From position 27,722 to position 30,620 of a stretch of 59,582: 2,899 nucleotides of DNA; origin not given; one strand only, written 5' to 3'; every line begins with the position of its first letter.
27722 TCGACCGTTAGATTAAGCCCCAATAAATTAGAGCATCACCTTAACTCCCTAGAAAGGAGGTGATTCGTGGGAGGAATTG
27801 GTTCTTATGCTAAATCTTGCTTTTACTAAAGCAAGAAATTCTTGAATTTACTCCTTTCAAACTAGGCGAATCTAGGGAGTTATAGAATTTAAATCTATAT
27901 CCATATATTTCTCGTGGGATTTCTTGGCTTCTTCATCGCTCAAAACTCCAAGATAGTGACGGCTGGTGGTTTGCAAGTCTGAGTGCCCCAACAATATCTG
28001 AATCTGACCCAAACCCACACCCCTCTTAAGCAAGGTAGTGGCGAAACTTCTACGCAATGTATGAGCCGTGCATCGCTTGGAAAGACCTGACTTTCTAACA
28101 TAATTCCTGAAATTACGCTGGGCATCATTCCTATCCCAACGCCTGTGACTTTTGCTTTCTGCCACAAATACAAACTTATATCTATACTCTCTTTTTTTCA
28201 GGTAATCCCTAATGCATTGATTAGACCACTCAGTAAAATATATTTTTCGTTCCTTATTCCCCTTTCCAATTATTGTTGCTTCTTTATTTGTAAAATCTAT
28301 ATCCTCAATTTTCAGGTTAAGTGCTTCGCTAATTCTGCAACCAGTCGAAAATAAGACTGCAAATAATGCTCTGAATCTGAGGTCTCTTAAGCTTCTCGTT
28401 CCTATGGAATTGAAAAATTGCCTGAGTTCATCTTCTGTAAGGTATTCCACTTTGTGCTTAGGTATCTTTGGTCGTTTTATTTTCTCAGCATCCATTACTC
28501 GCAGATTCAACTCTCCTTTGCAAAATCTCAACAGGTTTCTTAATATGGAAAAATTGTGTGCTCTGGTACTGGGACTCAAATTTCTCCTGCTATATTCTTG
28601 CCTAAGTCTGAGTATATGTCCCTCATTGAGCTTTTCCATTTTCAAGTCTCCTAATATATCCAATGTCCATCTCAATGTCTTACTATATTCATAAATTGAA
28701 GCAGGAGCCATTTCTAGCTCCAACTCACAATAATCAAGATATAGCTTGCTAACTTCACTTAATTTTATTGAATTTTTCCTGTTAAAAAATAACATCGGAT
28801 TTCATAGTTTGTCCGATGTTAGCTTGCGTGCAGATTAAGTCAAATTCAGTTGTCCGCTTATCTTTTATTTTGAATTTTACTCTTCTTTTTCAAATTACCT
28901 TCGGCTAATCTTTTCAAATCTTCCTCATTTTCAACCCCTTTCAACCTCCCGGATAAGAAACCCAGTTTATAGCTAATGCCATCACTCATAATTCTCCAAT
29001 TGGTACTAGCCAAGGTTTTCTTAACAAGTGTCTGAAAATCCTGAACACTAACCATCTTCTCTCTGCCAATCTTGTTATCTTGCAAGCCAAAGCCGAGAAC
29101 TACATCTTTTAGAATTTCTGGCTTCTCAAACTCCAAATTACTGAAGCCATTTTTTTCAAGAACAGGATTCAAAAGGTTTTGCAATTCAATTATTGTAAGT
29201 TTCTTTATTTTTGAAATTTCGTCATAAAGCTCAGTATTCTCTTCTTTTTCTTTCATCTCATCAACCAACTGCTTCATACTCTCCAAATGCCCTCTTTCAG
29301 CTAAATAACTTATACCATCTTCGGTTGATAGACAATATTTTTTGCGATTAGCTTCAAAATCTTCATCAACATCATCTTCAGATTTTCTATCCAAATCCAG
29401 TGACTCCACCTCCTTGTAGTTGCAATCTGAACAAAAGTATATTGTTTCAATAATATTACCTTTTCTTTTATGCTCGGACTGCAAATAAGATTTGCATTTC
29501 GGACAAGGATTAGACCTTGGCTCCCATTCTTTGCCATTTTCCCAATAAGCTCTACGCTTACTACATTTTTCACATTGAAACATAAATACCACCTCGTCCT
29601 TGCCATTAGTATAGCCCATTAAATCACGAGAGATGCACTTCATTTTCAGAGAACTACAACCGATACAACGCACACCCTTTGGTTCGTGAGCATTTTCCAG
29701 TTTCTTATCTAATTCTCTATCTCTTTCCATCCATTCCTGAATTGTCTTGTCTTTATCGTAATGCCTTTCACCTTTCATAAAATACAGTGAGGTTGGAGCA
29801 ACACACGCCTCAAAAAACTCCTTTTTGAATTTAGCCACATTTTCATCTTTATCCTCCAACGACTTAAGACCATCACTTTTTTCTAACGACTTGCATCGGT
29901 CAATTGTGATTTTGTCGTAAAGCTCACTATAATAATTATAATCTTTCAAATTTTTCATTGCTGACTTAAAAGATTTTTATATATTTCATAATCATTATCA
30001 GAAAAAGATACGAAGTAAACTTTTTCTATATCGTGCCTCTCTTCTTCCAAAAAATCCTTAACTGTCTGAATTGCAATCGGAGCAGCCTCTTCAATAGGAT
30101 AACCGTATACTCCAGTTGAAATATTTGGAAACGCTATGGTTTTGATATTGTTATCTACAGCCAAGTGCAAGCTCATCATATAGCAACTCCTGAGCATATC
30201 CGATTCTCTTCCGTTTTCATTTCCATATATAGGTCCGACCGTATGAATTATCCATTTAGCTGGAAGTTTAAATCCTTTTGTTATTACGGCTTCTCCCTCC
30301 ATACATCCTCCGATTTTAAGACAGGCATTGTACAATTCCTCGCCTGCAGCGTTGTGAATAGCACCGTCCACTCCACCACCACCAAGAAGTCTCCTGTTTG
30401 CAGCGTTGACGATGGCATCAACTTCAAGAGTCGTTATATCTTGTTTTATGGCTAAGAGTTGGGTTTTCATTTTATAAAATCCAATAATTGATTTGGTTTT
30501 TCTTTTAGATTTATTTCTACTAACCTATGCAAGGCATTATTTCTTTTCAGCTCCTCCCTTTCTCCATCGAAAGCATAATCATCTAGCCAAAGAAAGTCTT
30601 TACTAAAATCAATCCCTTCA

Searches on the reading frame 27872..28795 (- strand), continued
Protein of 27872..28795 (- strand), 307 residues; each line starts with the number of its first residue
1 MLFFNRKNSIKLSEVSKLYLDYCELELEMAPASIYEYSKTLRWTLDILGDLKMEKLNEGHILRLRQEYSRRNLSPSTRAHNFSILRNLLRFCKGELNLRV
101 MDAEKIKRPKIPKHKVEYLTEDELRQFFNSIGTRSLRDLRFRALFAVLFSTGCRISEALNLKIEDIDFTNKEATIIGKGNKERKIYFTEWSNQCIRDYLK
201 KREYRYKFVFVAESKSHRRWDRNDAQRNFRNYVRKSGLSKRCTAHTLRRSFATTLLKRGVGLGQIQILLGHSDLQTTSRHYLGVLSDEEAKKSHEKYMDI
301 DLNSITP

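Call 73: search_solved_structures(query=window:27872-28795:-, max_evalue=0.00001)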
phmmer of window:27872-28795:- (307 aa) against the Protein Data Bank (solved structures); distinct sequences matched with E-value up to 0.00001: 11.
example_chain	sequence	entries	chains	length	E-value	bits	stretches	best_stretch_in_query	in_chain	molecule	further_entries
4a8e_A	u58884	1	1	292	2e-27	99.3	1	76-281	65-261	PROBABLE TYROSINE RECOMBINASE XERC-LIKE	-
5hxy_A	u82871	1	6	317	2.2e-23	86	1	95-279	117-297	Tyrosine recombinase XerA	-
1a0p_A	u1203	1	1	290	1.2e-21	80.3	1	20-282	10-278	SITE-SPECIFIC RECOMBINASE XERD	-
5dcf_A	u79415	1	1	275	9.2e-19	70.8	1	137-295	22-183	Tyrosine recombinase XerD,DNA translocase FtsK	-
2a3v_A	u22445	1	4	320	7.4e-14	54.7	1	213-282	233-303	site-specific recombinase IntI4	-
5jjv_A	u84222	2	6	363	1.1e-10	44.3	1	118-281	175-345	Tyrosine recombinase XerH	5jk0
9i5v_14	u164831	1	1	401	2.2e-10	43.3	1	106-280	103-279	Ribosome-associated translation inhibitor RaiA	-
3nkh_A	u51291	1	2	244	1.1e-06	31.2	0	226-285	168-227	Integrase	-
6en0_A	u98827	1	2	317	2.2e-06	30.2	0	233-287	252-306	Int protein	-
6emy_A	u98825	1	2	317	5.6e-06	28.9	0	233-287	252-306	Int protein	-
6emz_A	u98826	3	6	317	5.9e-06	28.8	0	233-287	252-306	Int protein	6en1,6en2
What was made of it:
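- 27872..28795 (-): int1: a Xer-like tyrosine recombinase of 307 aa, member of a discrete Moranbacteria/Parcubacteria family. Nearest solved structures are XerA/XerC-like 4a8e and XerD 1a0p (call 73).
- Closest known: XerC/XerD, XerA and XerH recombinases, and elements that use them. Same: int1's nearest solved relatives are XerA/XerC-like and XerD (call 73).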

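Call 84: find_encoding_contigs(protein=P0022, flank=10000, max_places=2)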
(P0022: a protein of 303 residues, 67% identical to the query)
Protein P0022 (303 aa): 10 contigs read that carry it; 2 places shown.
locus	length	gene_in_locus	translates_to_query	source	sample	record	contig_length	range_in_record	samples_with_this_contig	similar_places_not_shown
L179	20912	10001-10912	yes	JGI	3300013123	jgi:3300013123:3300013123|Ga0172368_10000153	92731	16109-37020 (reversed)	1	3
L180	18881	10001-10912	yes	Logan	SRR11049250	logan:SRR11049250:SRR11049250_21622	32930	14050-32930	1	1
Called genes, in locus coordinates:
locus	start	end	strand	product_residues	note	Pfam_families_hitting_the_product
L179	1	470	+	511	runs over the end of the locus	PF11074:DUF2779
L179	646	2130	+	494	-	PF12161:HsdM_N, PF02384:N6_Mtase, PF01170:UPF0020 (weak), PF07669:Eco57I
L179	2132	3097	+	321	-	-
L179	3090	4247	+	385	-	PF01420:Methylase_S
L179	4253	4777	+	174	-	-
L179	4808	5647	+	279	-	-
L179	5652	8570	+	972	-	PF04313:HSDR_N, PF00270:DEAD (weak), PF04851:ResIII, PF18766:SWI2_SNF2, PF22679:T1R_D3-like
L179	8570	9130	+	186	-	PF01863:YgjP-like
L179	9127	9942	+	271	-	-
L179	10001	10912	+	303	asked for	PF02899:Phage_int_SAM_1, PF00589:Phage_integrase, PF16795:Phage_integr_3 (faint)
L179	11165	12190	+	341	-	PF02661:Fic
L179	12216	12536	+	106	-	-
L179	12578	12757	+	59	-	-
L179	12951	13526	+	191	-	PF04542:Sigma70_r2, PF08281:Sigma70_r4_2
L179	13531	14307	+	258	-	-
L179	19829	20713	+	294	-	PF00589:Phage_integrase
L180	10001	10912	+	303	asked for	PF02899:Phage_int_SAM_1, PF00589:Phage_integrase, PF16795:Phage_integr_3 (faint)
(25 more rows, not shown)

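Call 85: find_encoding_contigs(protein=P0043, flank=10000, max_places=2)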
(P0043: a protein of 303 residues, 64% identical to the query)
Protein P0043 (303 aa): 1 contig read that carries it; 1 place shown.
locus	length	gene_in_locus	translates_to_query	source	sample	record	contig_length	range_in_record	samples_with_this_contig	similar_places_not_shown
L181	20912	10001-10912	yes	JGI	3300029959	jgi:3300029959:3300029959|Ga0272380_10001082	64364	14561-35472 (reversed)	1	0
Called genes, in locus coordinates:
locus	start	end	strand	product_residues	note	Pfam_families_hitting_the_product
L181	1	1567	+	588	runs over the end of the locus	PF01420:Methylase_S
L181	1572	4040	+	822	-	PF04313:HSDR_N (faint), PF04851:ResIII, PF00270:DEAD, PF18766:SWI2_SNF2, PF00271:Helicase_C (weak), PF08463:EcoEI_R_C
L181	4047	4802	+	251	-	PF12705:PDDEXK_1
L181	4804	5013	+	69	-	-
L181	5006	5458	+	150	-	-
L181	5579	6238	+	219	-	PF01726:LexA_DNA_bind (weak), PF00717:Peptidase_S24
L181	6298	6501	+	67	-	-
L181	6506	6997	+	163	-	-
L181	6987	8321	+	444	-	PF18144:SMODS, PF18134:AGS_C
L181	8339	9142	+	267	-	-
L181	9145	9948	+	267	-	PF00089:Trypsin, PF13365:Trypsin_2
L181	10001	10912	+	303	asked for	PF02899:Phage_int_SAM_1, PF00589:Phage_integrase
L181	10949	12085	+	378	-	-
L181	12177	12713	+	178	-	-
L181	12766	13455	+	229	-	-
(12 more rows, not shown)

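Call 86: find_encoding_contigs(protein=P0050, flank=10000, max_places=2)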
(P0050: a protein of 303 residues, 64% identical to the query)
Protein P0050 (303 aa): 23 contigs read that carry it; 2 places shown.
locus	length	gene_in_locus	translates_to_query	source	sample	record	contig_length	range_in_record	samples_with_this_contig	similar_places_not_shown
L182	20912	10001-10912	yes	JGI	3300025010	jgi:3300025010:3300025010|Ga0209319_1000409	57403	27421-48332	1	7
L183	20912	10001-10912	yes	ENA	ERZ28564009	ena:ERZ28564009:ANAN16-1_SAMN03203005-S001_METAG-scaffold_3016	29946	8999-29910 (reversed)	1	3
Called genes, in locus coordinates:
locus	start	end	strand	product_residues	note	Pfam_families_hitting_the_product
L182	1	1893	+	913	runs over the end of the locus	PF04851:ResIII, PF00270:DEAD (weak), PF19778:RE_endonuc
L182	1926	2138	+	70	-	-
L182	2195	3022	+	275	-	-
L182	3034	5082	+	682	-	PF13589:HATPase_c_3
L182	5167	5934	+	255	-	PF08378:NERD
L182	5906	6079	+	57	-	-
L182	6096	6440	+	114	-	-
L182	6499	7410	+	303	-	-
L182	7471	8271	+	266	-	PF00089:Trypsin (faint), PF13365:Trypsin_2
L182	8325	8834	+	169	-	PF01661:Macro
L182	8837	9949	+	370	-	-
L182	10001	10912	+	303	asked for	PF02899:Phage_int_SAM_1 (weak), PF00589:Phage_integrase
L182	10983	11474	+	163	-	-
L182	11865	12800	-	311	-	PF00801:PKD, PF18911:PKD_4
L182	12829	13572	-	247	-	PF01551:Peptidase_M23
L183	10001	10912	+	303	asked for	PF02899:Phage_int_SAM_1 (weak), PF00589:Phage_integrase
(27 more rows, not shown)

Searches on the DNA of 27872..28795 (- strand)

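Call 83: search_rna_families(sources=[L159, L145, L166, L126, L161, L140, L176, L172, L133, L164], threshold=gathering)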
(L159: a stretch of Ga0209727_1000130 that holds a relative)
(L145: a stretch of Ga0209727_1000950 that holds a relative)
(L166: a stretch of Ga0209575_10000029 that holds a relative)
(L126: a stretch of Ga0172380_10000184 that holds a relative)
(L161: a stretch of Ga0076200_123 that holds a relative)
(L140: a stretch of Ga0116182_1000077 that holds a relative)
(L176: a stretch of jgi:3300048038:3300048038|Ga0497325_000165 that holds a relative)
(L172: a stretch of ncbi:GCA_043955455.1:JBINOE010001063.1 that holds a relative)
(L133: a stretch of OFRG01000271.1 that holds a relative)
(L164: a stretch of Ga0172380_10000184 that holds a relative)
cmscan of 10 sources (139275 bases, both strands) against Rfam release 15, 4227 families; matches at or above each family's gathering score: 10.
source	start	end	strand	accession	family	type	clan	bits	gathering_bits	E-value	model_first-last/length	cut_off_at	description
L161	9800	11292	+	RF00177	SSU_rRNA_bacteria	Gene; rRNA;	CL00111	1439.2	50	0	1-1533/1533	no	Bacterial small subunit ribosomal RNA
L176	5736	7224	+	RF00177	SSU_rRNA_bacteria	Gene; rRNA;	CL00111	1435.5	50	0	1-1533/1533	no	Bacterial small subunit ribosomal RNA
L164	4142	5631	-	RF00177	SSU_rRNA_bacteria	Gene; rRNA;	CL00111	1422.6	50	0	1-1533/1533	no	Bacterial small subunit ribosomal RNA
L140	7071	8650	+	RF00177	SSU_rRNA_bacteria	Gene; rRNA;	CL00111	1408.5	50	0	1-1533/1533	no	Bacterial small subunit ribosomal RNA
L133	11876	13374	+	RF00177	SSU_rRNA_bacteria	Gene; rRNA;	CL00111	1395.1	50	0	1-1533/1533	no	Bacterial small subunit ribosomal RNA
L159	13379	14048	-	RF00177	SSU_rRNA_bacteria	Gene; rRNA;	CL00111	609.8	50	1.1e-190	871-1533/1533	5'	Bacterial small subunit ribosomal RNA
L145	13201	13273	-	RF00005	tRNA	Gene; tRNA;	CL00001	67.6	29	3.2e-12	1-71/71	no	tRNA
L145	13888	13982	-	RF00177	SSU_rRNA_bacteria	Gene; rRNA;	CL00111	63.6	50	2.4e-15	1429-1533/1533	5'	Bacterial small subunit ribosomal RNA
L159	12815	12887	-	RF00005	tRNA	Gene; tRNA;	CL00001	55.3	29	7.7e-09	1-71/71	no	tRNA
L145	13421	13553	-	RF00005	tRNA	Gene; tRNA;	CL00001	44.4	29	7.8e-06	1-71/71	no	tRNA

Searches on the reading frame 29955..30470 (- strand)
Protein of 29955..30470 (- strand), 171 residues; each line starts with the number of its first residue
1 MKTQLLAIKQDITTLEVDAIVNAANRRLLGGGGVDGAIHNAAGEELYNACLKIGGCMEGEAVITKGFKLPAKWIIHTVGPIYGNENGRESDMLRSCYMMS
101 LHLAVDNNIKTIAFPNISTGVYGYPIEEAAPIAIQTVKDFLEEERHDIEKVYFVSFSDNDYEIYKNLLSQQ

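Call 13: search_protein_families(library=pfam, proteins=[window:29955-30470:-], max_evalue=0.01)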
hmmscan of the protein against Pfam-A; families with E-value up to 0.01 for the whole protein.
window:29955-30470:- (171 aa): 1 family
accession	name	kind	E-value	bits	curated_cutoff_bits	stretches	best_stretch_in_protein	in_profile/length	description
PF01661.27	Macro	-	5.4e-43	146.1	22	1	21-133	1-118/118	Macro domain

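Call 98: search_protein_families(library=padloc, proteins=[window:29955-30470:-], max_evalue=0.001)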
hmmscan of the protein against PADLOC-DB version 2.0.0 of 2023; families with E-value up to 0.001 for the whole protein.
window:29955-30470:- (171 aa): 0 families
